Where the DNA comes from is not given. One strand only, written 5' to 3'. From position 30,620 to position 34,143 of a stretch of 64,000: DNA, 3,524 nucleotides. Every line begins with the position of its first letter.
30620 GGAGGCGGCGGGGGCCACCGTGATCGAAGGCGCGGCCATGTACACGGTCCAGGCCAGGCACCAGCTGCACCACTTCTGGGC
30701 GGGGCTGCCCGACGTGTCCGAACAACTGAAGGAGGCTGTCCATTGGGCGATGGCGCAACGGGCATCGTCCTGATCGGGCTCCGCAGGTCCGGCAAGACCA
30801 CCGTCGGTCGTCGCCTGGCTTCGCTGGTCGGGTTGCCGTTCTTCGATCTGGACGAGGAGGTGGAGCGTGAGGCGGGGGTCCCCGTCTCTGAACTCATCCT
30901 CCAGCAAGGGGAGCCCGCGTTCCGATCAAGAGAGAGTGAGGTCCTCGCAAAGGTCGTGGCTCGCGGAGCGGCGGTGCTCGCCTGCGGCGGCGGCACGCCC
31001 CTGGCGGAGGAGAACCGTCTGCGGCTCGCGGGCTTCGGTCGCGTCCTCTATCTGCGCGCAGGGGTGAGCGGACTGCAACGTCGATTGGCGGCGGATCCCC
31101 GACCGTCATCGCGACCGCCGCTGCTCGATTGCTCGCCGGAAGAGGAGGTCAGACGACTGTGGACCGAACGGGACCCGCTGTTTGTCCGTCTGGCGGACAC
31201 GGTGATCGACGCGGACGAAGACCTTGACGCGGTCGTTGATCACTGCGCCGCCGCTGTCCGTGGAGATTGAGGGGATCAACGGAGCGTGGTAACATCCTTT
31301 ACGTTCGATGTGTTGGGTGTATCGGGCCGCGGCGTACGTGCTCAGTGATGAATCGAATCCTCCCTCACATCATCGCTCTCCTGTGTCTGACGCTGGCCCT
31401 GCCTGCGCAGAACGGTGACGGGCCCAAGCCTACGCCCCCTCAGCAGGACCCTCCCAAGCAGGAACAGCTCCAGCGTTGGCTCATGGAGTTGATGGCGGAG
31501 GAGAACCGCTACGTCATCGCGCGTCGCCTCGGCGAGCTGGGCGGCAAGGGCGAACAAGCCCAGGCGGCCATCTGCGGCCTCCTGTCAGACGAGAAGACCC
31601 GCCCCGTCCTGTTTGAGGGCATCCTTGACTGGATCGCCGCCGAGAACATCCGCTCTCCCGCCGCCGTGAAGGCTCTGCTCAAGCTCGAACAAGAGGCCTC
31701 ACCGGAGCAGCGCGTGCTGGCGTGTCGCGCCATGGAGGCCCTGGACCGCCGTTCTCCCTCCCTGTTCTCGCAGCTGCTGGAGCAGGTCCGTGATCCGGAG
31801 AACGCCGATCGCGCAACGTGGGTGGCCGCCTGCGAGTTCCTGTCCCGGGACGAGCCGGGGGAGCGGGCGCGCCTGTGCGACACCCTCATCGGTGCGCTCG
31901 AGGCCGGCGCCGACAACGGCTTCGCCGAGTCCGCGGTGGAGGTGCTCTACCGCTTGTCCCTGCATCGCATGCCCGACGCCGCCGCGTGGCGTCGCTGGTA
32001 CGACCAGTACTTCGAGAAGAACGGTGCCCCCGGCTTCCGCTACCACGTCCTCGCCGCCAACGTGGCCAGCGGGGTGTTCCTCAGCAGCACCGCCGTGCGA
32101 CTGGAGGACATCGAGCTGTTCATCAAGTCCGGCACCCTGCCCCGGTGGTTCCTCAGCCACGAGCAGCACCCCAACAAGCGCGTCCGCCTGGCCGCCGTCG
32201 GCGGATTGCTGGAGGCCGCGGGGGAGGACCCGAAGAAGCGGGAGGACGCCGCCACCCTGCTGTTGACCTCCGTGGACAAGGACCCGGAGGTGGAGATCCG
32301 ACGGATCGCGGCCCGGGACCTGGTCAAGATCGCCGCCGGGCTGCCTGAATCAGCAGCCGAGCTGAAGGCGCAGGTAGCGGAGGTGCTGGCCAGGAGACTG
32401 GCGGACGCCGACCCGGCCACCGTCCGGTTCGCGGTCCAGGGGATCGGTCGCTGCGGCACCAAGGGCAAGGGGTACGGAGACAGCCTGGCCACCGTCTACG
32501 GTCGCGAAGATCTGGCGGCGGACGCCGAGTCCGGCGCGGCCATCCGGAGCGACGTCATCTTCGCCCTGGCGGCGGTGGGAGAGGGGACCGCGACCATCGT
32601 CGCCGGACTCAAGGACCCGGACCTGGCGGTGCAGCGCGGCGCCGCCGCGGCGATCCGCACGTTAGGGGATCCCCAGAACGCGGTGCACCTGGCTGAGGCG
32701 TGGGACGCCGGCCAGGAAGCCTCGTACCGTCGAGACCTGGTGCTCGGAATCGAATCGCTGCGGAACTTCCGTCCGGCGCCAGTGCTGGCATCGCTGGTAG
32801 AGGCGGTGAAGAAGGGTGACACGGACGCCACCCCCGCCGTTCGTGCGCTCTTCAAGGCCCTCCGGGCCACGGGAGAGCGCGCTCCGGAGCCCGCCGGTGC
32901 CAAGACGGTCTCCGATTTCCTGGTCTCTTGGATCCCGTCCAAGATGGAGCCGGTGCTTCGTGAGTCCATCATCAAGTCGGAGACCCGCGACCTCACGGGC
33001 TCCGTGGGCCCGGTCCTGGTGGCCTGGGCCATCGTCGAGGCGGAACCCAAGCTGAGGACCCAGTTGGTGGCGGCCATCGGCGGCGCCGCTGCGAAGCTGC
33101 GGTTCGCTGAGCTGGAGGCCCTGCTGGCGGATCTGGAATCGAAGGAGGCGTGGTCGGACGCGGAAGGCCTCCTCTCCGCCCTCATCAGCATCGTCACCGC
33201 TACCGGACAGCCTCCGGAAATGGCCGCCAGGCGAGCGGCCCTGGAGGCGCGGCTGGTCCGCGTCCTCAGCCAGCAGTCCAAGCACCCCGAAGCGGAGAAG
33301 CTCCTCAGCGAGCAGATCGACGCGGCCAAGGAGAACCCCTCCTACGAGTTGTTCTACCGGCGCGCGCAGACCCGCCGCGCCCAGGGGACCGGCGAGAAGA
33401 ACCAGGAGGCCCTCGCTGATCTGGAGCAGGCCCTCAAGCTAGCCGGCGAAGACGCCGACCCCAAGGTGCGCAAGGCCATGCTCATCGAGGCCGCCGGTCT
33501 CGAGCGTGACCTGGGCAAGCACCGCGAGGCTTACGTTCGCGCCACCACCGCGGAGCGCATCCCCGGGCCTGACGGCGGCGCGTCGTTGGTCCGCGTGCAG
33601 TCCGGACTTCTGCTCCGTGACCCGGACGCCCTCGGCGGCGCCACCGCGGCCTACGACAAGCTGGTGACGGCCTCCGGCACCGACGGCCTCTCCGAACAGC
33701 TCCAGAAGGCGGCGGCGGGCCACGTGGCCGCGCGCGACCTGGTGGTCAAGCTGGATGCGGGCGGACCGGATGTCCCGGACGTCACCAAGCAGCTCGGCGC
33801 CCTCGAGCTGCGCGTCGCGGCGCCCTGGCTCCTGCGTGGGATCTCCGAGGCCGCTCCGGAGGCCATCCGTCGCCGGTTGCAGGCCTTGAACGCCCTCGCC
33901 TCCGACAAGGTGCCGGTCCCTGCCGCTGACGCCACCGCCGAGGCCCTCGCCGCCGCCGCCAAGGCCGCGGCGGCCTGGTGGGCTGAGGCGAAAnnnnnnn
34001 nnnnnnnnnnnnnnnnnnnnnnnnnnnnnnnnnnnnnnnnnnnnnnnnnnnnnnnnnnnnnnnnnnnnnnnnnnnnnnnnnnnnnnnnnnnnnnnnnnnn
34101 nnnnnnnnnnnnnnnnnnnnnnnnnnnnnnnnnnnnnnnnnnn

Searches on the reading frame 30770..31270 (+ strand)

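Call 87: search_protein_families(library=pfam, proteins=[window:30770-31270:+], max_evalue=0.001)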
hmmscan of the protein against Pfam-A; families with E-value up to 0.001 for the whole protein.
window:30770-31270:+ (166 aa): 1 family
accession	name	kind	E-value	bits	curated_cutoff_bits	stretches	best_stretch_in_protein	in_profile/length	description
PF01202.28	SKI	-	1.9e-37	129.3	22.1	1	7-161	3-156/159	Shikimate kinase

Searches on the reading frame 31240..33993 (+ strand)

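Call 37: search_protein_families(library=pfam, proteins=[window:31240-33993:+], max_evalue=0.001)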
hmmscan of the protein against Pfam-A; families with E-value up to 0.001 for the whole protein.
window:31240-33993:+ (918 aa): 2 families
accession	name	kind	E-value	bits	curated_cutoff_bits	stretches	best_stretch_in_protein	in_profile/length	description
PF13646.12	HEAT_2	-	1.6e-08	35.1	27.7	1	434-501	15-84/88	HEAT repeats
PF02985.28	HEAT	-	1.1e-05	25.6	23.5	0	305-323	6-24/31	HEAT repeat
